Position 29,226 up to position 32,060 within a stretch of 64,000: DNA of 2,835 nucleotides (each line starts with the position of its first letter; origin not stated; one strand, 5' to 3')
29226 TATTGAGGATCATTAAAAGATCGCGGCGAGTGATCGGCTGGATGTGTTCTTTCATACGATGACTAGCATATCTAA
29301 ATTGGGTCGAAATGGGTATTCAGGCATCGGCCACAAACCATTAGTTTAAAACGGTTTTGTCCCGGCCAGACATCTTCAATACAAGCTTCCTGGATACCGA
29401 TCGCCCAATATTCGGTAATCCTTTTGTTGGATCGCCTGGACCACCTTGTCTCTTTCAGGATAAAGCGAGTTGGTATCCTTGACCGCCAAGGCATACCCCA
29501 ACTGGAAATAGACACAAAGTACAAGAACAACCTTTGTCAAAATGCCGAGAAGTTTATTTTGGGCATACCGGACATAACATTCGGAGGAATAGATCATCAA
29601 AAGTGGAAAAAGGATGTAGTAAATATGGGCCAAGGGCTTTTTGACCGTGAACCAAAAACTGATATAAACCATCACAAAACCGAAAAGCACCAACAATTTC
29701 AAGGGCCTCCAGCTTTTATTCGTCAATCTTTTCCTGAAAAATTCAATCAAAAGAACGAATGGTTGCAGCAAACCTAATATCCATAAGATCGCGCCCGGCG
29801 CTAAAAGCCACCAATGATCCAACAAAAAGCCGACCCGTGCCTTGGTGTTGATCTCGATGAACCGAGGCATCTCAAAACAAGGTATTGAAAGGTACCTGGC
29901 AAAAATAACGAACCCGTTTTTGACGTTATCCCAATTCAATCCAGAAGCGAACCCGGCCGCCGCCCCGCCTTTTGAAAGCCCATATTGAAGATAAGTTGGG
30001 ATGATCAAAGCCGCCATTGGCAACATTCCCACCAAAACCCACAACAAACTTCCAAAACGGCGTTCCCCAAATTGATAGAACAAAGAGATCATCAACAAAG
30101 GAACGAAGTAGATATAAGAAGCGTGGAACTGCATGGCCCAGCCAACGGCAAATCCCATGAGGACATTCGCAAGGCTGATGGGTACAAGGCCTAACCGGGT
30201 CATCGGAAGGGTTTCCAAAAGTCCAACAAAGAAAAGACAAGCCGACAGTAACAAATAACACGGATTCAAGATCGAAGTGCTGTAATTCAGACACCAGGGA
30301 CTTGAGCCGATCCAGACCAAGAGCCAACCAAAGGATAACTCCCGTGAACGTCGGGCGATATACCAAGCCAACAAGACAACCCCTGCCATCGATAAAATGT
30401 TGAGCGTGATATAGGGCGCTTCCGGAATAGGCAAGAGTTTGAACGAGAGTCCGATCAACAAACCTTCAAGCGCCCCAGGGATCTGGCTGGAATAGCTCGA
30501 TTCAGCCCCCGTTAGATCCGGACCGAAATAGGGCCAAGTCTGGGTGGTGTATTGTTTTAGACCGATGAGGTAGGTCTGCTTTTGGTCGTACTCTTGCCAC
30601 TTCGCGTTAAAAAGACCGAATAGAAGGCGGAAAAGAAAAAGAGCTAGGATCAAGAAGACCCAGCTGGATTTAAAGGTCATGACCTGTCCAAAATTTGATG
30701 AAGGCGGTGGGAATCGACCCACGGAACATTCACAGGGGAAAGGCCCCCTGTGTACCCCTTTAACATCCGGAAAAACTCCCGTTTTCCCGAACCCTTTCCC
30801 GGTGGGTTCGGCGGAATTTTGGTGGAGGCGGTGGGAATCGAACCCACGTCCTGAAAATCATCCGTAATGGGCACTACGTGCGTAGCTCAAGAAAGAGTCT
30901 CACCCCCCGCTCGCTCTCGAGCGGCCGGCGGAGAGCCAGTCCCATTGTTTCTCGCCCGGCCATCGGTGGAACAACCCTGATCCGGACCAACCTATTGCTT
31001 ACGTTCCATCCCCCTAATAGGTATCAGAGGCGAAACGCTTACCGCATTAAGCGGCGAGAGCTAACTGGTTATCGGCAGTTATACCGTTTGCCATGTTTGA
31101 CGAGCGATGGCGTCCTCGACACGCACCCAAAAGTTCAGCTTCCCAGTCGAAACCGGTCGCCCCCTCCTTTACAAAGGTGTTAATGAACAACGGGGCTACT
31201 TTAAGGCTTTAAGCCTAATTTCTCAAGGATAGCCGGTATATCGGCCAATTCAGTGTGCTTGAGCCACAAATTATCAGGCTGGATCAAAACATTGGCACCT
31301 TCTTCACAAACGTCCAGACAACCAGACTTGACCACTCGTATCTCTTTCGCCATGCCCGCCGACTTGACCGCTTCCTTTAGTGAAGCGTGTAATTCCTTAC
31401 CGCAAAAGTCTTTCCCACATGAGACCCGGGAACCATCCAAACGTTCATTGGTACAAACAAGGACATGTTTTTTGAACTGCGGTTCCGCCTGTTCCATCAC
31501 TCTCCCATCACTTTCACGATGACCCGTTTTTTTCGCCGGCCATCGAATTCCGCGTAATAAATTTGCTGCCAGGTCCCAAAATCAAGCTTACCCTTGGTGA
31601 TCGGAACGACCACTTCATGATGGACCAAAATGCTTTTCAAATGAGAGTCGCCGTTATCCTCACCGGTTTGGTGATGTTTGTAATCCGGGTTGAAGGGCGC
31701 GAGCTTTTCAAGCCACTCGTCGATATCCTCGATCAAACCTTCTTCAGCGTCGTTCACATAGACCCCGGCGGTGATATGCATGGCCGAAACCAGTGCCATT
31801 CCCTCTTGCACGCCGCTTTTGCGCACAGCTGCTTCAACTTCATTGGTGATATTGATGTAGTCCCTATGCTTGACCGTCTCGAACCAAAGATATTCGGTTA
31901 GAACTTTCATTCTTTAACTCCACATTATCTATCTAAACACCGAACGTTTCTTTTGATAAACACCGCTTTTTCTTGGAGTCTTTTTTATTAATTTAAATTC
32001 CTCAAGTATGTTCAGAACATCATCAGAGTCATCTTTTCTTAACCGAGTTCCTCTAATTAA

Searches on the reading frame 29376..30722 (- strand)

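Call 3: search_protein_families(library=pfam, proteins=[window:29376-30722:-], max_evalue=0.1)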
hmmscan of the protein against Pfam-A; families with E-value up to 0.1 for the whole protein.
window:29376-30722:- (448 aa): 1 family
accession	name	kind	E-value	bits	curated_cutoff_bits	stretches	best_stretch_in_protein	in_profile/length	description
PF12180.13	EABR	-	0.089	12.8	25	0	39-47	11-19/34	TSG101 and ALIX binding domain of CEP55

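Call 4: search_protein_families(library=ncbifam, proteins=[window:29376-30722:-], max_evalue=0.1)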
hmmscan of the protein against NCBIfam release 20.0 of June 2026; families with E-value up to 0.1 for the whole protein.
window:29376-30722:- (448 aa): 1 family
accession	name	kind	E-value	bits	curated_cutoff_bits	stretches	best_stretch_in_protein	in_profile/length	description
NF050013.1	HpsJ_like_A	equivalog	0.063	12.9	140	0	365-432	45-113/217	HpsJ-like protein, cyanoexosortase A-associated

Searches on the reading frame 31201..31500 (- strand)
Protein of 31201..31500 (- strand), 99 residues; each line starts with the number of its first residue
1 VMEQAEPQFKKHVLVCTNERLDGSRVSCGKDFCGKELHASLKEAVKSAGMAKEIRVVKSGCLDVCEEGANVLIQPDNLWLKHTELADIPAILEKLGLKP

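Call 3: search_protein_families(library=pfam, proteins=[window:31201-31500:-], max_evalue=0.1)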
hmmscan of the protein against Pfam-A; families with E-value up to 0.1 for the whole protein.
window:31201-31500:- (99 aa): 2 families
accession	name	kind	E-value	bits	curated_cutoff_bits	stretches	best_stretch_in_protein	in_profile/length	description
PF07845.16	DUF1636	-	4.9e-05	24.1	31.6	1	13-77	1-65/117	Protein of unknown function (DUF1636)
PF07293.16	DUF1450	-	0.015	15.5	30.1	1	31-68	6-43/75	Protein of unknown function (DUF1450)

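Call 4: search_protein_families(library=ncbifam, proteins=[window:31201-31500:-], max_evalue=0.1)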
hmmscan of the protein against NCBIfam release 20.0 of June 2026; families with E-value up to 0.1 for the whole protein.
window:31201-31500:- (99 aa): 3 families
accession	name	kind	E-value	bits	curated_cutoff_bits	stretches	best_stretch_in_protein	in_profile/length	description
NF041613.1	fdxn_Azotob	equivalog_domain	1.2e-10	41.6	195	1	7-94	4-89/107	2Fe-2S ferredoxin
NF041612.1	fdxn_Clost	equivalog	3e-09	37.4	150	1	9-94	4-89/102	2Fe-2S ferredoxin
TIGR01958.1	nuoE_fam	subfamily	0.049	13.8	142.4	1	4-95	62-147/148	NADH-quinone oxidoreductase subunit NuoE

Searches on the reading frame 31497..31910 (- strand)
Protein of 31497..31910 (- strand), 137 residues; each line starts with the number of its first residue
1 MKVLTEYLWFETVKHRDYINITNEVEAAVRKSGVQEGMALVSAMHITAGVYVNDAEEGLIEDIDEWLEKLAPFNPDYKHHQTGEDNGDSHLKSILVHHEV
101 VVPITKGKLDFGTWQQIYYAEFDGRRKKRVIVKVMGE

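Call 3: search_protein_families(library=pfam, proteins=[window:31497-31910:-], max_evalue=0.1)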
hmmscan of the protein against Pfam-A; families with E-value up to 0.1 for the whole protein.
window:31497-31910:- (137 aa): 1 family
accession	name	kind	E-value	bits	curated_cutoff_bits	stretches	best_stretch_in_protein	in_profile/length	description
PF01894.22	UPF0047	-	2.4e-41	141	27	1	20-134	1-117/117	Uncharacterised protein family UPF0047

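Call 4: search_protein_families(library=ncbifam, proteins=[window:31497-31910:-], max_evalue=0.1)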
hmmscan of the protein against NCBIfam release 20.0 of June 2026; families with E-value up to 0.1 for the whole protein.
window:31497-31910:- (137 aa): 1 family
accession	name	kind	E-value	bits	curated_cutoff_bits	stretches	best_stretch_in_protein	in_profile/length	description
TIGR00149.1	TIGR00149_YjbQ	hypoth_equivalog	4e-38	130.1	67.75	1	11-137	6-132/132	secondary thiamine-phosphate synthase enzyme YjbQ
